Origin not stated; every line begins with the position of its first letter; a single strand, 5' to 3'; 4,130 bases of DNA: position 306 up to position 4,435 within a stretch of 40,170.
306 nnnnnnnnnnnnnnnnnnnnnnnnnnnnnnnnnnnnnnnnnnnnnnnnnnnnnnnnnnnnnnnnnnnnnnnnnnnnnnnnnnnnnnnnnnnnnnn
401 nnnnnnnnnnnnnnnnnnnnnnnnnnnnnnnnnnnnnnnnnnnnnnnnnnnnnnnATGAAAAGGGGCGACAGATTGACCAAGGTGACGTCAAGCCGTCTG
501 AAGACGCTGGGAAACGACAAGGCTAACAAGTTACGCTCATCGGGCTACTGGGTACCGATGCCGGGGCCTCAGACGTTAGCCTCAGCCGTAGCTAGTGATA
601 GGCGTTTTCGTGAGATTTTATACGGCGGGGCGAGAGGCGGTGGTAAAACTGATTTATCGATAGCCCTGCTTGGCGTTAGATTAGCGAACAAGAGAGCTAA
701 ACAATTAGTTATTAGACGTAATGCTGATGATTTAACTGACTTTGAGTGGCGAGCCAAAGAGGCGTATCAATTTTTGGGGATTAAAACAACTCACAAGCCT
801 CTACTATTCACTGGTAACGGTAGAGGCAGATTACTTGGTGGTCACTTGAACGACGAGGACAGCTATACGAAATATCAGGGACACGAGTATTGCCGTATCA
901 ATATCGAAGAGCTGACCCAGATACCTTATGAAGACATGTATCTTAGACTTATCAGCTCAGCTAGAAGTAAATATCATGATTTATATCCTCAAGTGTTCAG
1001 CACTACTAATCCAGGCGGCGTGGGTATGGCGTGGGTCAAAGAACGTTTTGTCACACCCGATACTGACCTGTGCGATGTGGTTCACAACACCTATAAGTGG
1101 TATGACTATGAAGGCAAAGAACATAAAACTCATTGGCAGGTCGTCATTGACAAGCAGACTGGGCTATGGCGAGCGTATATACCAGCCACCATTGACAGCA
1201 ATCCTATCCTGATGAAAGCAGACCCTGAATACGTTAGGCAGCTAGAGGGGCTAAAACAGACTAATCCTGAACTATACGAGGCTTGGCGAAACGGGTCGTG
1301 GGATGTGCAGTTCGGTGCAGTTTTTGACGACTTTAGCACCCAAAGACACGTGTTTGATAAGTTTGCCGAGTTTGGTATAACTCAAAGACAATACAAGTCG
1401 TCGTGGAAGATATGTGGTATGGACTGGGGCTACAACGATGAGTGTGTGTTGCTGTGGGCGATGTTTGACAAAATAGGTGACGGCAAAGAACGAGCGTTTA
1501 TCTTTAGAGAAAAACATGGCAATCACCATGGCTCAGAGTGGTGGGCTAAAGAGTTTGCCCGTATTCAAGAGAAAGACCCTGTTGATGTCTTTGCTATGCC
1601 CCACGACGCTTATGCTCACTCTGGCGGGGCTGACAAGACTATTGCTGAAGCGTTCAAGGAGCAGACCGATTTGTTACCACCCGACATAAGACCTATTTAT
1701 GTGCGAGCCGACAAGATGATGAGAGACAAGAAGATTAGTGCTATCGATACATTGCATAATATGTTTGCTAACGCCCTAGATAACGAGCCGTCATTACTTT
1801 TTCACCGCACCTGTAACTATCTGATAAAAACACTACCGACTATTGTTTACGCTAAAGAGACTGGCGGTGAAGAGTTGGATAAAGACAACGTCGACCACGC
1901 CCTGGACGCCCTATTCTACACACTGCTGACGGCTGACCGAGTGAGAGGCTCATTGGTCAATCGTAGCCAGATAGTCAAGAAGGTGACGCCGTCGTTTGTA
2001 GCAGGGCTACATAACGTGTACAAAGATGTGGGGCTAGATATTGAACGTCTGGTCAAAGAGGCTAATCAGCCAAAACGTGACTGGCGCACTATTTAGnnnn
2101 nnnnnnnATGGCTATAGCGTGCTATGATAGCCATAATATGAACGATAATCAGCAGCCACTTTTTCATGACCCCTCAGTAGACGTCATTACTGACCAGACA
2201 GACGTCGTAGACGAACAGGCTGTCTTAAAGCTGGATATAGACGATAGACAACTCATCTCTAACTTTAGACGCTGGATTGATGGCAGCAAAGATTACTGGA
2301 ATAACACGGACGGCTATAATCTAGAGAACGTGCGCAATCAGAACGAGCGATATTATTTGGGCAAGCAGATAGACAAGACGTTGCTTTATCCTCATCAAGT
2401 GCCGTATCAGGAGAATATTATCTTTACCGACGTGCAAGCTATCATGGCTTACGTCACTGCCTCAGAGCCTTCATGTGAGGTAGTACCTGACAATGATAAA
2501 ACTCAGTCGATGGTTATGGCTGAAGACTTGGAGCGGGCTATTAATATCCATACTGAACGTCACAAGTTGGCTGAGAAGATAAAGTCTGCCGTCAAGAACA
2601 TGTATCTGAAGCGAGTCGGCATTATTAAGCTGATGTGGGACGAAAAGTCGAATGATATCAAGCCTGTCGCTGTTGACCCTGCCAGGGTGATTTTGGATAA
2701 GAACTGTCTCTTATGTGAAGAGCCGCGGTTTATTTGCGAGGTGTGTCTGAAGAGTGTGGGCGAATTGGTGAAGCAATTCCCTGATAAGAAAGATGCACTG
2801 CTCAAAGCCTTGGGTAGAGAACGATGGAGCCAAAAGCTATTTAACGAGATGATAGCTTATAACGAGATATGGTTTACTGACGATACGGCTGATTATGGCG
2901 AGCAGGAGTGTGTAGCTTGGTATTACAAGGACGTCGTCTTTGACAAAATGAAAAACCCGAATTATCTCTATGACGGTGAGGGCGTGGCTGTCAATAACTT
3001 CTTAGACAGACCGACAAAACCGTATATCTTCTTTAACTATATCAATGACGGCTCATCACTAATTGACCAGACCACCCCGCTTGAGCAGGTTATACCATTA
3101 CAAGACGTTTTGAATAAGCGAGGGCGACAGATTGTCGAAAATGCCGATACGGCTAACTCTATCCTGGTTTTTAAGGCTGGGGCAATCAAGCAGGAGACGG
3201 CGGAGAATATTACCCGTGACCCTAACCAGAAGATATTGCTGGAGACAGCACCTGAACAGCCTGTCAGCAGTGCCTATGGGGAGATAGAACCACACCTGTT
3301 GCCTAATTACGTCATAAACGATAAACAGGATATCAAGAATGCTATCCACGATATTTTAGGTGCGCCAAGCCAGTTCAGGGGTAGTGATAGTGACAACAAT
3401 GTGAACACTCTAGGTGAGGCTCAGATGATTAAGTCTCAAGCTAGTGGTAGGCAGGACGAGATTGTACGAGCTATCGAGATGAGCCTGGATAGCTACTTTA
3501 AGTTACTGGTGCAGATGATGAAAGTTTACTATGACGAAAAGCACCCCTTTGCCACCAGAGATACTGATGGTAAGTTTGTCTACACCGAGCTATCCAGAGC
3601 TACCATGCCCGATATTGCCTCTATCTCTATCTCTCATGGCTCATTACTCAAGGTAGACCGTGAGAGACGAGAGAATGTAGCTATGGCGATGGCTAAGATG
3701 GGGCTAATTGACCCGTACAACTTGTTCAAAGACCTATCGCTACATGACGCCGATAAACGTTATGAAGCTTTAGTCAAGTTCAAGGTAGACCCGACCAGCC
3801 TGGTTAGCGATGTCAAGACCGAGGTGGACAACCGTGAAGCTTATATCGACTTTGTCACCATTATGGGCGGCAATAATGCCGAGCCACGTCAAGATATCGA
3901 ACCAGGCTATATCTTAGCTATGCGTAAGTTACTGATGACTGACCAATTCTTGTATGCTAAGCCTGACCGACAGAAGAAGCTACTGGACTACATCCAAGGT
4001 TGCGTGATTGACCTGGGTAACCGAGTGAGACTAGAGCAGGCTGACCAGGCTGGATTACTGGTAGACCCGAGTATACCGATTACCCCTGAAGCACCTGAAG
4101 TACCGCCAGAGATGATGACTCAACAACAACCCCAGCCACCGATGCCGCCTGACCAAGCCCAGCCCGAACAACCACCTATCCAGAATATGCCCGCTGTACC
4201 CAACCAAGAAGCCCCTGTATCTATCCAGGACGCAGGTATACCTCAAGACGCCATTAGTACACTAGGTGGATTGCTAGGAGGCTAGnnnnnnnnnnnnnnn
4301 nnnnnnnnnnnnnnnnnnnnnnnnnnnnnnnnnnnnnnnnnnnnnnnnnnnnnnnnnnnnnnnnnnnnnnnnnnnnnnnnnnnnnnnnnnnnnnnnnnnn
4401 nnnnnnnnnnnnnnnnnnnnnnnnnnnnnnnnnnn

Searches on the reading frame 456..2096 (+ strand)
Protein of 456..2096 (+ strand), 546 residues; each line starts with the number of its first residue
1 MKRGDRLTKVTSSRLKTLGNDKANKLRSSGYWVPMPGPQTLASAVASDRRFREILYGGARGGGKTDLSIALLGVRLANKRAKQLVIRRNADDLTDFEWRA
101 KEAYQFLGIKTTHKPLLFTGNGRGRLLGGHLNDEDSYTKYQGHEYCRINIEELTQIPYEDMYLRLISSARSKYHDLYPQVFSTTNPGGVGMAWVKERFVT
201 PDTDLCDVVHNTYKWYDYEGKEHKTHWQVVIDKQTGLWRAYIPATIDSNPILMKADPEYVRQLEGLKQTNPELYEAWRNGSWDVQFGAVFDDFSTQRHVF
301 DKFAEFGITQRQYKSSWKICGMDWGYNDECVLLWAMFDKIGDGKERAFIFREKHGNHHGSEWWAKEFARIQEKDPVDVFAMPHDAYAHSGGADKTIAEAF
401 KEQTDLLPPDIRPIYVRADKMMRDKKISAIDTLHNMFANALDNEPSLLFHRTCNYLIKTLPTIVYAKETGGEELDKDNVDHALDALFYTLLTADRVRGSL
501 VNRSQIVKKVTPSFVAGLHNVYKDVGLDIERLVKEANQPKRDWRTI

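Call 7: search_protein_families(library=phrogs, proteins=[window:456-2096:+], max_evalue=0.001)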
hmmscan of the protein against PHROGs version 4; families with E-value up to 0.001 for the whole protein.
window:456-2096:+ (546 aa): 5 families
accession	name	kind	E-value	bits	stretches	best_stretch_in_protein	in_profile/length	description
phrog_2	-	head and packaging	5.5e-37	128.9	1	50-503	276-599/807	terminase large subunit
phrog_979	-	head and packaging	4.4e-24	86.1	1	35-285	150-409/642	terminase large subunit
phrog_3717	-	head and packaging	2.6e-08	34.7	1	47-214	20-192/277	terminase large subunit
phrog_10250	-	head and packaging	1.5e-07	32.4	0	430-490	151-212/228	terminase large subunit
phrog_5653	-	head and packaging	6.9e-07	30.2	0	280-358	1-70/199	terminase large subunit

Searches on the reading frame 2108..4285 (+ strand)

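Call 7: search_protein_families(library=phrogs, proteins=[window:2108-4285:+], max_evalue=0.001)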
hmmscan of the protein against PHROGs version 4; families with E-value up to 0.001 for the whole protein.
window:2108-4285:+ (725 aa): 3 families
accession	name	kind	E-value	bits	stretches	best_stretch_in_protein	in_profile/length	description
phrog_156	-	head and packaging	1.5e-22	80.8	1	76-500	33-486/681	portal protein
phrog_332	-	connector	1.7e-07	31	1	128-470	97-425/560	head-tail adaptor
phrog_12082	-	head and packaging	0.00048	19.7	0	94-186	56-150/715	portal protein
